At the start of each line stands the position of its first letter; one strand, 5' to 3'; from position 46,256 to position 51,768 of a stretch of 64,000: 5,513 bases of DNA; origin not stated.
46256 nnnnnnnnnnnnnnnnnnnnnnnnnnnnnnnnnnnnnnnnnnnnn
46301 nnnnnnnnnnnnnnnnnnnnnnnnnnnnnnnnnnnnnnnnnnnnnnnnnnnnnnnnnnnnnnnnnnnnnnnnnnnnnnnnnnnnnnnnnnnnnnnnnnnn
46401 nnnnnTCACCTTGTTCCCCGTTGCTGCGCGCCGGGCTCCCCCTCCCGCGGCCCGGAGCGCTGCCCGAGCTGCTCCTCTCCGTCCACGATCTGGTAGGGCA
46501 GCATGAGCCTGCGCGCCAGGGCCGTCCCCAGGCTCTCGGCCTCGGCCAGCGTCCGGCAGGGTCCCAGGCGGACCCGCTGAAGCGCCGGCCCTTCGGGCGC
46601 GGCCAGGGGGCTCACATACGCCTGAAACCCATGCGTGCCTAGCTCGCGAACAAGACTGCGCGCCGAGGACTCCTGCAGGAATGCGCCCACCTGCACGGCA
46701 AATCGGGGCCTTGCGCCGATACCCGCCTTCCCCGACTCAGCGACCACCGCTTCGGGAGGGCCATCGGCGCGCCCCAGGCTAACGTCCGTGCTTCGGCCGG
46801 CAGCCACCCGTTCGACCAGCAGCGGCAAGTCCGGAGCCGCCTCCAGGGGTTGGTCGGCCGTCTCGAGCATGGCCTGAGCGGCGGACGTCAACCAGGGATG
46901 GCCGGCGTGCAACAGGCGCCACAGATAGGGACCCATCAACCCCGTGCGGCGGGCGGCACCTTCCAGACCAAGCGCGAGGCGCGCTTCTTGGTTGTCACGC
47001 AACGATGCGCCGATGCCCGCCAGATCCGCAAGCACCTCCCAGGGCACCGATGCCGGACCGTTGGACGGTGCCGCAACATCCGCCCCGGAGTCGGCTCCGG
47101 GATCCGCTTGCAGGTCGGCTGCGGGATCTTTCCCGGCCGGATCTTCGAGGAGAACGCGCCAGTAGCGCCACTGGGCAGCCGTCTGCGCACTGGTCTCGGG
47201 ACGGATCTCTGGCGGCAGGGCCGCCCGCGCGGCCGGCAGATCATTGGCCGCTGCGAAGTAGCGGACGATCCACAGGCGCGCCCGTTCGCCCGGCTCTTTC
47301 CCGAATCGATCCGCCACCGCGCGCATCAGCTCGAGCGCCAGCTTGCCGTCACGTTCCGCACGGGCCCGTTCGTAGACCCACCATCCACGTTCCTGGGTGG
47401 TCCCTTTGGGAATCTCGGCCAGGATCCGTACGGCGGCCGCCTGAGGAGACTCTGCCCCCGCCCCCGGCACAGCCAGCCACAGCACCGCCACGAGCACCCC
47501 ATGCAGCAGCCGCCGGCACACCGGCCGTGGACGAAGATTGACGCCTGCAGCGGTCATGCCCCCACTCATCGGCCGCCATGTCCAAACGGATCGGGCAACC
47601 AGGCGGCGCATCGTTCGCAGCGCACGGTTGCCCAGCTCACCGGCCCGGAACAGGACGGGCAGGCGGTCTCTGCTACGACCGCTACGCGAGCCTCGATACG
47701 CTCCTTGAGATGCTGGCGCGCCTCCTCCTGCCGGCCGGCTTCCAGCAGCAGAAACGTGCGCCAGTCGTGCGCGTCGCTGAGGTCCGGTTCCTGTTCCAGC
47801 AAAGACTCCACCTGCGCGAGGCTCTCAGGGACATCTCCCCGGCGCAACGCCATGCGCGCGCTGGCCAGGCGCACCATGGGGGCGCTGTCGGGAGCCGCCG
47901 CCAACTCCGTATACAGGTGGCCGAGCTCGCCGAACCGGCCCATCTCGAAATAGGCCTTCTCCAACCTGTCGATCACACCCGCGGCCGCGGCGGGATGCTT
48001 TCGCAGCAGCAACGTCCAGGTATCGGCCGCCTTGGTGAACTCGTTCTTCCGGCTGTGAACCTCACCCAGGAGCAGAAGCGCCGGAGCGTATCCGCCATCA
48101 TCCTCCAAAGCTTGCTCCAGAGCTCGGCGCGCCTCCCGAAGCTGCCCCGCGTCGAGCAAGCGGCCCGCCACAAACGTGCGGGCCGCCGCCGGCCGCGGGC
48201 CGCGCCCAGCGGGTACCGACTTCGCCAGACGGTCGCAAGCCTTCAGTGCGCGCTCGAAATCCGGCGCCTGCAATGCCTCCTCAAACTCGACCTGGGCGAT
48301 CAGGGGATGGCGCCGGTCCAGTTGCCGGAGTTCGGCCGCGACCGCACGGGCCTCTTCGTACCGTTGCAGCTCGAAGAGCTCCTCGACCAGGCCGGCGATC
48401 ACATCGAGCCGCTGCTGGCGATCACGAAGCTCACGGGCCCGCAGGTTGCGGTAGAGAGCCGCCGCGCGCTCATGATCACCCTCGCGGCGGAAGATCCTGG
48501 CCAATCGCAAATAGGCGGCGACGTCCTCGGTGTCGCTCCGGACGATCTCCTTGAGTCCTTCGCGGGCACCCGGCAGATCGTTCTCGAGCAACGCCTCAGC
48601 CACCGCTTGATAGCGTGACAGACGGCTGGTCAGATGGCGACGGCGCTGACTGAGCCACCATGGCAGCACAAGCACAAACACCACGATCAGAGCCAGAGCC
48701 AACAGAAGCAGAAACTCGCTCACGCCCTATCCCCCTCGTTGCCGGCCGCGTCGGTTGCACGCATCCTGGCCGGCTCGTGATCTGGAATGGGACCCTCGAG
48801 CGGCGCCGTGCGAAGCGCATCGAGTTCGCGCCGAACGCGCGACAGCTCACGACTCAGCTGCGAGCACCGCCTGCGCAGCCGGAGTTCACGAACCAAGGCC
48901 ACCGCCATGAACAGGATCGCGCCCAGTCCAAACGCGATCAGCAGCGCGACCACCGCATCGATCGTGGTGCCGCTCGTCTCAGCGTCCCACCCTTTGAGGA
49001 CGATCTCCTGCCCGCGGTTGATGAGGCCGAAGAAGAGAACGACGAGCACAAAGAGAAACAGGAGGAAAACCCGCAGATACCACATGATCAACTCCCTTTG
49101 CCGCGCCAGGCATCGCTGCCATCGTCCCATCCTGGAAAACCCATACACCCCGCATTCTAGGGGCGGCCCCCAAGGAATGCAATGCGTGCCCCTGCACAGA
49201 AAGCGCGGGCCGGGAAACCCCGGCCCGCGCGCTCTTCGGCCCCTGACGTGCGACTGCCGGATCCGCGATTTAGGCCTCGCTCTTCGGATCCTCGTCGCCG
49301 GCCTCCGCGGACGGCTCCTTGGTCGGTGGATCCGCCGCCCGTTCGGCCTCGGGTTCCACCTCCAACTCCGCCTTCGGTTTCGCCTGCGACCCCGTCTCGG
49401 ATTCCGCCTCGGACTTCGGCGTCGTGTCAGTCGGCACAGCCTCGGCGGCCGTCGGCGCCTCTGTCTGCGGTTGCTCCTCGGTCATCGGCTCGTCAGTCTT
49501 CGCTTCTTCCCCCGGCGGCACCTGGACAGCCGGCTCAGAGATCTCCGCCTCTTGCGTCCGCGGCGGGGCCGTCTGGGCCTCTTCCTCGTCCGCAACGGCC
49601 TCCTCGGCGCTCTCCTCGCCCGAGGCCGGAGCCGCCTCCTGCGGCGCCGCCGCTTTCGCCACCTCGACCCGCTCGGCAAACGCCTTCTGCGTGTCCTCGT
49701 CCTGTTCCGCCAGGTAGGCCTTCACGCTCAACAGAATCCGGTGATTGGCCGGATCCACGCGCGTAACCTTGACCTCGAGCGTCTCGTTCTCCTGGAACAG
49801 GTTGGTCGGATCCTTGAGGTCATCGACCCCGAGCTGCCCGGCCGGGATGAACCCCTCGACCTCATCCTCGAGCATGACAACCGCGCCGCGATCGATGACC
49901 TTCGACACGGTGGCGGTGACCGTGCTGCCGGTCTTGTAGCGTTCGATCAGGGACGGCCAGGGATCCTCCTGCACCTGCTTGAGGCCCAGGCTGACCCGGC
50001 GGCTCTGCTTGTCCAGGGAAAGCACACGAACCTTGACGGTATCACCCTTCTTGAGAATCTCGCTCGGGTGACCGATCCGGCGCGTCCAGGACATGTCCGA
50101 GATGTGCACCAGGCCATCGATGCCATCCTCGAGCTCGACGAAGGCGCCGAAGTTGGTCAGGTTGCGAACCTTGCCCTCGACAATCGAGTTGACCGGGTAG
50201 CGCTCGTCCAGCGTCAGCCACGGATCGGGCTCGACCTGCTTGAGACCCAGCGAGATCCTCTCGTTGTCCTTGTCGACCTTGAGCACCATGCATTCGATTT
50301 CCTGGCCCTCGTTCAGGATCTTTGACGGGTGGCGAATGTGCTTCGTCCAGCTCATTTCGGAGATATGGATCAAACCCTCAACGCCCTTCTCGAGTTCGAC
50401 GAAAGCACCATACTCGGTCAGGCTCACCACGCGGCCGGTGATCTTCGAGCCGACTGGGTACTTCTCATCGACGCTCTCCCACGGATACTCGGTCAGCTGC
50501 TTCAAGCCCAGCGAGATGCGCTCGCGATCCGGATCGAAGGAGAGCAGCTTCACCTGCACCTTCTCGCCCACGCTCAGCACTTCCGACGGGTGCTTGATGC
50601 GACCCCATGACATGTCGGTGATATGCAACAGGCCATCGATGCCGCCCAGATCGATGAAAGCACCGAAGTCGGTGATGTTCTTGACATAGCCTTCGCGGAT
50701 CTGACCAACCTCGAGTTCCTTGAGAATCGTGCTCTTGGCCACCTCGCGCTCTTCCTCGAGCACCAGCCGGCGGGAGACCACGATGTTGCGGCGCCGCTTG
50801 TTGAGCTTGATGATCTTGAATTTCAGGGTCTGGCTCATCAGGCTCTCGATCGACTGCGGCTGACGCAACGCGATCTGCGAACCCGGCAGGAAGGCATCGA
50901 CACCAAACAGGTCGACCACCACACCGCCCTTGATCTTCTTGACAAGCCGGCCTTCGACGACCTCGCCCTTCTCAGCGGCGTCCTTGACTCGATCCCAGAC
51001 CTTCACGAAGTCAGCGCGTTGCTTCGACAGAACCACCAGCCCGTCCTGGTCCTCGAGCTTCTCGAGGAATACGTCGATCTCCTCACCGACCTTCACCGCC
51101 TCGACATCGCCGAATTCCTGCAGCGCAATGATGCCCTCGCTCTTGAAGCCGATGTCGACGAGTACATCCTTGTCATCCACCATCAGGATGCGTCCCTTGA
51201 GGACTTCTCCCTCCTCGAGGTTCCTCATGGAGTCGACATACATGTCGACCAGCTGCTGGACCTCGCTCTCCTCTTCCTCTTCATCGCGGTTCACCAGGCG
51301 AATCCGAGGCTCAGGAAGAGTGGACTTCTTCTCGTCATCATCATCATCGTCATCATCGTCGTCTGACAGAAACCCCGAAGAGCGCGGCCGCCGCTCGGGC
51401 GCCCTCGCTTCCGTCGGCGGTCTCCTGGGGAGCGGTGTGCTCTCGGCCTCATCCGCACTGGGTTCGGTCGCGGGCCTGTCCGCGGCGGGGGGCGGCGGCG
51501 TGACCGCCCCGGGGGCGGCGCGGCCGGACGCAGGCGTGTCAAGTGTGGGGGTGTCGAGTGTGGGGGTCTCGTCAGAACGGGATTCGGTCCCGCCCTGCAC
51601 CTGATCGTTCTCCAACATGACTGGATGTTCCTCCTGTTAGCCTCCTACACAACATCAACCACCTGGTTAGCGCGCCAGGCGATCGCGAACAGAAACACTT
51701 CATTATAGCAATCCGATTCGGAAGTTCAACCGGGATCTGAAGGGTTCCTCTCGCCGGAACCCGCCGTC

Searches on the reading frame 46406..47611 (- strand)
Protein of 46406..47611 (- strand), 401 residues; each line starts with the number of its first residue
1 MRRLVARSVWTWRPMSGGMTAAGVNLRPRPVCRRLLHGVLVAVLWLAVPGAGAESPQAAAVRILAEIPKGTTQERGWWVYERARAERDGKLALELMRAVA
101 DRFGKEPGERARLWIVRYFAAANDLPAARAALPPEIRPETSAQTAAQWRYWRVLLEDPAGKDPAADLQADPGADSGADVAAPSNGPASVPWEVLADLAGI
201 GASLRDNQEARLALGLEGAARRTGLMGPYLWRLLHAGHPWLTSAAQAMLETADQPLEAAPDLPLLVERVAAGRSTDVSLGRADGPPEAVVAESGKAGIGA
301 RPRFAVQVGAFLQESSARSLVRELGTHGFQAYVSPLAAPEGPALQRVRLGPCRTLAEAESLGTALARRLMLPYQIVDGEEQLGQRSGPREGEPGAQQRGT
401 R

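Call 32: search_protein_families(library=pfam, proteins=[window:46406-47611:-], max_evalue=0.00001)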
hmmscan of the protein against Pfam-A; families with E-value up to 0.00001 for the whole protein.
window:46406-47611:- (401 aa): 1 family
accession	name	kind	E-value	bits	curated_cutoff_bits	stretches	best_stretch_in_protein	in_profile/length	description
PF05036.18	SPOR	-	6.4e-09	36.5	21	1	302-366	3-65/76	SPOR domain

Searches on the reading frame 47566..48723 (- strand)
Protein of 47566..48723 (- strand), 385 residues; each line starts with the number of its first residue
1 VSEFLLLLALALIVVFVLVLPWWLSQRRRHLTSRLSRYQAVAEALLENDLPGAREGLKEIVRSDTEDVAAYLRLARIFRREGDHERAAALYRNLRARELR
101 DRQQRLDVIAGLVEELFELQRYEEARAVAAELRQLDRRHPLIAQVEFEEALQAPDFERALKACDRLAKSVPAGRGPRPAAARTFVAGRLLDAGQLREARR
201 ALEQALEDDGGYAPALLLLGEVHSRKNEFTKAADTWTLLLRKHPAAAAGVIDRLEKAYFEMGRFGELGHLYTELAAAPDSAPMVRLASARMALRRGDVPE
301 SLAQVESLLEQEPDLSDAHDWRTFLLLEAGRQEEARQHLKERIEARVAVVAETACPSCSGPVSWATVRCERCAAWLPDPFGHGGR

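Call 32: search_protein_families(library=pfam, proteins=[window:47566-48723:-], max_evalue=0.00001)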
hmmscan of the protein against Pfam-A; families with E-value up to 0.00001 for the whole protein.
window:47566-48723:- (385 aa): 8 families
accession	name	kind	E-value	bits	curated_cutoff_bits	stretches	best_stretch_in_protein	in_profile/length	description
PF14559.12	TPR_19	-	3.4e-15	56.6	25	1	189-245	1-57/68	Tetratricopeptide repeat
PF13432.12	TPR_16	-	5.1e-12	46.4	32.7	0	189-245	7-63/65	Tetratricopeptide repeat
PF13431.12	TPR_17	-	2.4e-09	37.2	24.4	0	308-337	5-34/34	Tetratricopeptide repeat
PF13174.12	TPR_6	-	4.6e-09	36.8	26.3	0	70-96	2-28/33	Tetratricopeptide repeat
PF13428.12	TPR_14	-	5.2e-09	36.4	23.5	0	184-221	6-43/44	Tetratricopeptide repeat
PF23914.1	TPR_CcmH_CycH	-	8e-07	29.5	42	0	191-245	99-153/158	Cytochrome c-type biogenesis protein H TPR domain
PF07719.23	TPR_2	-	1.8e-06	28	27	0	69-93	2-26/34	Tetratricopeptide repeat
PF25064.1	ARM_TT21_5th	-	4.8e-06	27.3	27.8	0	289-369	8-88/117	TT21 fifth ARM repeats domain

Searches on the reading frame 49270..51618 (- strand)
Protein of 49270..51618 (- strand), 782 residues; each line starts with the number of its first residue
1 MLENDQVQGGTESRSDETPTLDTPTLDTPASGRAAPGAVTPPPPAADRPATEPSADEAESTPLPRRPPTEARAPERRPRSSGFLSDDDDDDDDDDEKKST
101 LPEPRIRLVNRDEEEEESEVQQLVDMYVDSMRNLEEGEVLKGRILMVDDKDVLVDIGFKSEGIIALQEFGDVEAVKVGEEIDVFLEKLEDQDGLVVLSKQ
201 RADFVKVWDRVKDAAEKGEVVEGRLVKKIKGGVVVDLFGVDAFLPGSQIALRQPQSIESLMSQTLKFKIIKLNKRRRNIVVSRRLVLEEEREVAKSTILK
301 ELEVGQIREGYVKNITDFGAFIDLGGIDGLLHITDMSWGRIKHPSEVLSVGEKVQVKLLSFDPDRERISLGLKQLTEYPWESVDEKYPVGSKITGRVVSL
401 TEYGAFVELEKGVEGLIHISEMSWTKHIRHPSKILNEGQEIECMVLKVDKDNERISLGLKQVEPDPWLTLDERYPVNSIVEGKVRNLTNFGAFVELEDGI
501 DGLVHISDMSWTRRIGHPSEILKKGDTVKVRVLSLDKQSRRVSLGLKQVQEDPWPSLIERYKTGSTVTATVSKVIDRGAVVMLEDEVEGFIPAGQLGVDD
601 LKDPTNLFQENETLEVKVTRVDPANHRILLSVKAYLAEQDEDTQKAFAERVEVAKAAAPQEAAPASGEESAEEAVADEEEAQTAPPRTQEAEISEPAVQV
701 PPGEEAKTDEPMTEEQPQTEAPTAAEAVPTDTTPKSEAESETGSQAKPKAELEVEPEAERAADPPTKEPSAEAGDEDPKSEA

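Call 32: search_protein_families(library=pfam, proteins=[window:49270-51618:-], max_evalue=0.00001)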
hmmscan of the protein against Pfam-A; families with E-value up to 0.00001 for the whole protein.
window:49270-51618:- (782 aa): 6 families
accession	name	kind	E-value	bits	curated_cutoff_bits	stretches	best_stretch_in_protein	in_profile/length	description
PF00575.29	S1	-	2.8e-93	306.8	22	5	387-460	2-74/74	S1 RNA binding domain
PF23459.1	S1_RRP5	-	1.8e-32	112.1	27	2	390-457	4-70/72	RRP5 S1 domain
PF21710.3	Spt6_S1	-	1.9e-16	60.6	27.5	0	477-547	17-87/91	Spt6, S1/OB domain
PF17092.11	PCB_OB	-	2.1e-10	41.8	27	0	470-534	25-99/111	Penicillin-binding protein OB-like domain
PF13509.12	S1_2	-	8.4e-09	35.9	21.8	0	304-337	1-35/61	S1 domain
PF18614.7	RNase_II_C_S1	-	1e-08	35.4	26.6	0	347-370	33-56/59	RNase II-type exonuclease C-terminal S1 domain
